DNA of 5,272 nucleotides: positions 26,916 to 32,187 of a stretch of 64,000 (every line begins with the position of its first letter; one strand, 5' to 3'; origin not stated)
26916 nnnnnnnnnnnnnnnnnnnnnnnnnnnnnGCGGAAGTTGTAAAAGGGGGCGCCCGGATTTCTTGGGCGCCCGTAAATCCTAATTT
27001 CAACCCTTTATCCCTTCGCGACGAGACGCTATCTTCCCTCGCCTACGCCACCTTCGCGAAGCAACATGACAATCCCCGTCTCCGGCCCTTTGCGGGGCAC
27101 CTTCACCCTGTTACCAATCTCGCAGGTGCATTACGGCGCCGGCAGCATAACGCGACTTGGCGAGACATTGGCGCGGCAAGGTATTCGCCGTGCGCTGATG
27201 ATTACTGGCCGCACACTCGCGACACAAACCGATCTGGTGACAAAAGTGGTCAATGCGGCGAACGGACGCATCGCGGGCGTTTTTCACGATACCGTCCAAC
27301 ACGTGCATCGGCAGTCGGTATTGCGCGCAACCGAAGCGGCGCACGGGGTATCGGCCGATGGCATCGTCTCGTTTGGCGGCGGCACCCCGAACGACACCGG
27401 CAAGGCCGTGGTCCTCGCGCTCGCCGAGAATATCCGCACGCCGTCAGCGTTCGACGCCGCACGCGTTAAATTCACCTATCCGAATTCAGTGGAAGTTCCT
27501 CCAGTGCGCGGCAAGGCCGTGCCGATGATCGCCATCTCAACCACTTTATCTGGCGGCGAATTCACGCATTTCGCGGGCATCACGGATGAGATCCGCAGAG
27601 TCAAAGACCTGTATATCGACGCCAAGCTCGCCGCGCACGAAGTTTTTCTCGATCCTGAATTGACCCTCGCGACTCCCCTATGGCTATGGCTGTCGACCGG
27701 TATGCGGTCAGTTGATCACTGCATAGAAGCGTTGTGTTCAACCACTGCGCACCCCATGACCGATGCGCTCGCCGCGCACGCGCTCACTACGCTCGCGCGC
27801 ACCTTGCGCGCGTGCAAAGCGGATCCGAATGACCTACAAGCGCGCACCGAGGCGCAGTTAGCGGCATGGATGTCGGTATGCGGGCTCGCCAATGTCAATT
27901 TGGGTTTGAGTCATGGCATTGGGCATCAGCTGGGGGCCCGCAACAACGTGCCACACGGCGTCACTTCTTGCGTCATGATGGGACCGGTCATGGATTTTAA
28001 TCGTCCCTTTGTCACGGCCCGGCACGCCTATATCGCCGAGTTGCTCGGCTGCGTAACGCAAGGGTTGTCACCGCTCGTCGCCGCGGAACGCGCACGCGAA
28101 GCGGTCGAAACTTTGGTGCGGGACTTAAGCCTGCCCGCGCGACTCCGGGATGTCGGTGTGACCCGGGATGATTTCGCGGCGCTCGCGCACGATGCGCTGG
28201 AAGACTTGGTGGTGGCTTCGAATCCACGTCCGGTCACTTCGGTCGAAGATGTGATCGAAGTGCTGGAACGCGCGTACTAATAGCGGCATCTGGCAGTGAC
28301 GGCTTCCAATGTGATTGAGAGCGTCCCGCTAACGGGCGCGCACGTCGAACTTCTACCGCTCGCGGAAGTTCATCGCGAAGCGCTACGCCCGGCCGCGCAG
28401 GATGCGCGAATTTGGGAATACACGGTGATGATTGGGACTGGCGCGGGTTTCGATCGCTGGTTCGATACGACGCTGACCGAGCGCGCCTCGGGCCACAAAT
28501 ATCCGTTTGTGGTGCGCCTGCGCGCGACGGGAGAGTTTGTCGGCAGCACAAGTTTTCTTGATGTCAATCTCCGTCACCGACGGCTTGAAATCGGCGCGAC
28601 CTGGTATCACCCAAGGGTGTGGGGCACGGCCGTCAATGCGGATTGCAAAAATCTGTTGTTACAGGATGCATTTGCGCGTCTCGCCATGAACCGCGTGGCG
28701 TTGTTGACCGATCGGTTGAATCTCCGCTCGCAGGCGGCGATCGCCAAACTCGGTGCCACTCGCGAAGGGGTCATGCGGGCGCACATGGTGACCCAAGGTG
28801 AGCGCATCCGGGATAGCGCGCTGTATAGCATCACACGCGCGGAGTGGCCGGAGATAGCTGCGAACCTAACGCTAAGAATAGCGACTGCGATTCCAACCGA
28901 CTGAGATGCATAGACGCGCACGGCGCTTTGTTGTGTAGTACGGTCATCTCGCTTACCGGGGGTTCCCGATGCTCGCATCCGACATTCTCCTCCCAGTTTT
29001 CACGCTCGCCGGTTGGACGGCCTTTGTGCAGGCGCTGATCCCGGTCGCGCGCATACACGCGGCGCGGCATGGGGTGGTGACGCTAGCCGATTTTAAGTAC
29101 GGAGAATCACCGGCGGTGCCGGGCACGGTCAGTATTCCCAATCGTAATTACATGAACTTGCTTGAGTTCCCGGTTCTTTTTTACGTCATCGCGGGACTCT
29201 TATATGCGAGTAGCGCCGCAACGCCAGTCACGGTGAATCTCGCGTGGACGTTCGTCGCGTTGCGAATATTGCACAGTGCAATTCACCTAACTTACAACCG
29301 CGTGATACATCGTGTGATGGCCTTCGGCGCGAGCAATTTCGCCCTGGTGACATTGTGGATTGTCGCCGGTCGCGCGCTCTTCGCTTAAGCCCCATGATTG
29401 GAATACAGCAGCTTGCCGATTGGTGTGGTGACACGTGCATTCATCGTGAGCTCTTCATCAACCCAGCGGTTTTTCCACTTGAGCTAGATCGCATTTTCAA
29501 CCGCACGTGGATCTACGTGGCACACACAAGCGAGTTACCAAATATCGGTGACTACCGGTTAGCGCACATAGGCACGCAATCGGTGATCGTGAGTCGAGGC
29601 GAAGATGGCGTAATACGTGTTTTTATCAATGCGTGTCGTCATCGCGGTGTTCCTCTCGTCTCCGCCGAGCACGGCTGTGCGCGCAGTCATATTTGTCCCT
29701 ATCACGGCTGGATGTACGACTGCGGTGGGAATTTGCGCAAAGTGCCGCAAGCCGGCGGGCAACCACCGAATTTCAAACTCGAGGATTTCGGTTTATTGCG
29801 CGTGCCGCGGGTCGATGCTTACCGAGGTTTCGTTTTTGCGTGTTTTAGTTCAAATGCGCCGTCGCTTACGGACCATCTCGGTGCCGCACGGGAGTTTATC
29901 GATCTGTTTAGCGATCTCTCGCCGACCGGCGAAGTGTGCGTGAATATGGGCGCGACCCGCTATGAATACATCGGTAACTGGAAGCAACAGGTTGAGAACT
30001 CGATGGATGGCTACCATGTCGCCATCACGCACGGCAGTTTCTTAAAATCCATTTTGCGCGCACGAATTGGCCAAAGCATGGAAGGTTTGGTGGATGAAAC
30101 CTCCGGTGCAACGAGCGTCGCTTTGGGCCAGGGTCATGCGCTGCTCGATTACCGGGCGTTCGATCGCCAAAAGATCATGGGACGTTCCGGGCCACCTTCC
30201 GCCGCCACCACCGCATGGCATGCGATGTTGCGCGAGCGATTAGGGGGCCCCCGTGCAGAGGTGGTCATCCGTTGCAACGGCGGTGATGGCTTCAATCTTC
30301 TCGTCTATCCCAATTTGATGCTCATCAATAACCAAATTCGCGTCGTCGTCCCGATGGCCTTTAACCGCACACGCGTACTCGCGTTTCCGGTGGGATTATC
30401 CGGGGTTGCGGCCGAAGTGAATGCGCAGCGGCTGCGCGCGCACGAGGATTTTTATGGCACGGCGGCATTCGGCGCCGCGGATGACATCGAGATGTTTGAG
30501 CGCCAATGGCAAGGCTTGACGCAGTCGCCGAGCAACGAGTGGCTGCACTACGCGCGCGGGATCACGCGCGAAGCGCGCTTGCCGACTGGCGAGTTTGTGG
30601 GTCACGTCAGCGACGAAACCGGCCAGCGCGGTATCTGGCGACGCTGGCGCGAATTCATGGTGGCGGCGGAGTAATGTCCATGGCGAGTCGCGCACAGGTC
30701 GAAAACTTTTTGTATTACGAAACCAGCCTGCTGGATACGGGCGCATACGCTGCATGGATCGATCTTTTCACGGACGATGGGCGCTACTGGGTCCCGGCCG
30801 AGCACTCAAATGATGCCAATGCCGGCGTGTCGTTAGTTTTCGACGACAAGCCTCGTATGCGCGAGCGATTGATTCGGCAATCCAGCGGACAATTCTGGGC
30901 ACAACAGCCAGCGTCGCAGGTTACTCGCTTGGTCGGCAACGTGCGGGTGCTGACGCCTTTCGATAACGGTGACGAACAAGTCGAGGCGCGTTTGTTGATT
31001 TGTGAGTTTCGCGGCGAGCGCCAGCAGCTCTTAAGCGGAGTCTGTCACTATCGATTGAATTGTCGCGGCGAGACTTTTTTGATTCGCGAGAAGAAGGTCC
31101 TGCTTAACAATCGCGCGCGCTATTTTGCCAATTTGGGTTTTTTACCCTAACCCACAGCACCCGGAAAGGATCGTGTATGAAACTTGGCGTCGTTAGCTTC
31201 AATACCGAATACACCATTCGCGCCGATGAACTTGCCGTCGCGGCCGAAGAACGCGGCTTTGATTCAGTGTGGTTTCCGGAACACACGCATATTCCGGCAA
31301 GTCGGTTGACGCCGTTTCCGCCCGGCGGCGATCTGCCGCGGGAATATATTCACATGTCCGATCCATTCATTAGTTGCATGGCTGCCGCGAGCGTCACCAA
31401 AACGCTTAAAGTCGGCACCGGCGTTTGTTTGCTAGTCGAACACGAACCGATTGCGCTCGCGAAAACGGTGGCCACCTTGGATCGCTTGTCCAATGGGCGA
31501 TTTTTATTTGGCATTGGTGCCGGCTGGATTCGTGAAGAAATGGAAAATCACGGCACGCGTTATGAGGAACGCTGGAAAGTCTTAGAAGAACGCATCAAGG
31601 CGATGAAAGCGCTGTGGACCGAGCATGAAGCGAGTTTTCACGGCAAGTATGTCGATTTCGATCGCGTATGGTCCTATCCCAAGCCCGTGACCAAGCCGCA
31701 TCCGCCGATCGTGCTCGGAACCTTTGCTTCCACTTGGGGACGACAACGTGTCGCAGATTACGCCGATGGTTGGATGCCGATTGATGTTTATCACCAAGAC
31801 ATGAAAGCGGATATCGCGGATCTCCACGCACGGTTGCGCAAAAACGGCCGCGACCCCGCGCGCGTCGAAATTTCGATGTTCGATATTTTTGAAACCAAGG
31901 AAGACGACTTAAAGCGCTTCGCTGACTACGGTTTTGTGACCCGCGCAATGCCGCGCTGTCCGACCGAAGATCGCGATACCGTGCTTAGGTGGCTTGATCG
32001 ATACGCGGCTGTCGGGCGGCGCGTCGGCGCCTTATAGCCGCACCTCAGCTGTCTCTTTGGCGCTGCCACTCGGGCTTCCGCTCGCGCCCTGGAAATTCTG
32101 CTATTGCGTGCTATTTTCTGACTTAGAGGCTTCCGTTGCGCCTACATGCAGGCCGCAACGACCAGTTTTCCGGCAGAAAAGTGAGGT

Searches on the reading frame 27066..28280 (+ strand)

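Call 16: search_protein_families(library=pfam, proteins=[window:27066-28280:+], max_evalue=0.001)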
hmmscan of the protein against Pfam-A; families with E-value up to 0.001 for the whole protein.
window:27066-28280:+ (404 aa): 3 families
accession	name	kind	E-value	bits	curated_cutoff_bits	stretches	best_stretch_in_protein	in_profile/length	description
PF25137.1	ADH_Fe_C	-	8.1e-44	150.1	27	1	210-404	3-194/194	Fe-containing alcohol dehydrogenase family, C-terminal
PF00465.25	Fe-ADH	-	1.5e-27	96.7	31.3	1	20-197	3-168/168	Iron-containing alcohol dehydrogenase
PF13685.12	Fe-ADH_2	-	8.7e-07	29.5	28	1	24-116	3-94/149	Iron-containing alcohol dehydrogenase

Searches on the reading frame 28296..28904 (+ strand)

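Call 16: search_protein_families(library=pfam, proteins=[window:28296-28904:+], max_evalue=0.001)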
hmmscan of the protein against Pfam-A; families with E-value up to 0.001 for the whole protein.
window:28296-28904:+ (202 aa): 2 families
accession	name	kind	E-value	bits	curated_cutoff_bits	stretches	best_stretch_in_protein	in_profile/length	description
PF13302.13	Acetyltransf_3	-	1.4e-16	61.9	25.4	1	18-154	3-137/138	Acetyltransferase (GNAT) domain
PF00583.31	Acetyltransf_1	-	0.00018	22.2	20.7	1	58-153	23-115/116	Acetyltransferase (GNAT) family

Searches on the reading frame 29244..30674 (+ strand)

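Call 16: search_protein_families(library=pfam, proteins=[window:29244-30674:+], max_evalue=0.001)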
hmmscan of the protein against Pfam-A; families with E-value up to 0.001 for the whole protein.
window:29244-30674:+ (476 aa): 2 families
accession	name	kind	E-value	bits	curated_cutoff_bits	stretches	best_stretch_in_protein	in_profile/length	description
PF00355.32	Rieske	-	1.9e-17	63.4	20.3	1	88-171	1-82/88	Rieske [2Fe-2S] domain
PF00848.25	Ring_hydroxyl_A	-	8.1e-14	52.4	24.9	1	234-472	6-206/208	Ring hydroxylating alpha subunit (catalytic domain)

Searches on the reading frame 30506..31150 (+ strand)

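Call 18: search_protein_families(library=pfam, proteins=[window:30506-31150:+], max_evalue=0.001)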
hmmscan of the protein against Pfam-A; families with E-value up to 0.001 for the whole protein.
window:30506-31150:+ (214 aa): 3 families
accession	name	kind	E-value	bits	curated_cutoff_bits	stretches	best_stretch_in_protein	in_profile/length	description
PF00866.24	Ring_hydroxyl_B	-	1.1e-22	81.1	27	1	72-203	2-140/144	Ring hydroxylating beta subunit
PF13577.12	SnoaL_4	-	9.3e-06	26.1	24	1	59-187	3-116/126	SnoaL-like domain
PF22588.2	dCache_1_like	-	4.3e-05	24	27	1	74-148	9-79/89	Histidine kinase sensor domain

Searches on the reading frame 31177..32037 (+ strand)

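Call 16: search_protein_families(library=pfam, proteins=[window:31177-32037:+], max_evalue=0.001)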
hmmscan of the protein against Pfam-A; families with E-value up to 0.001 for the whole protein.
window:31177-32037:+ (286 aa): 1 family
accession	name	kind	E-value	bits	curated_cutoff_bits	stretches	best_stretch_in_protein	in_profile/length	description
PF00296.26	Bac_luciferase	-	9.7e-52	176.7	27.9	1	15-237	24-227/314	Luciferase-like monooxygenase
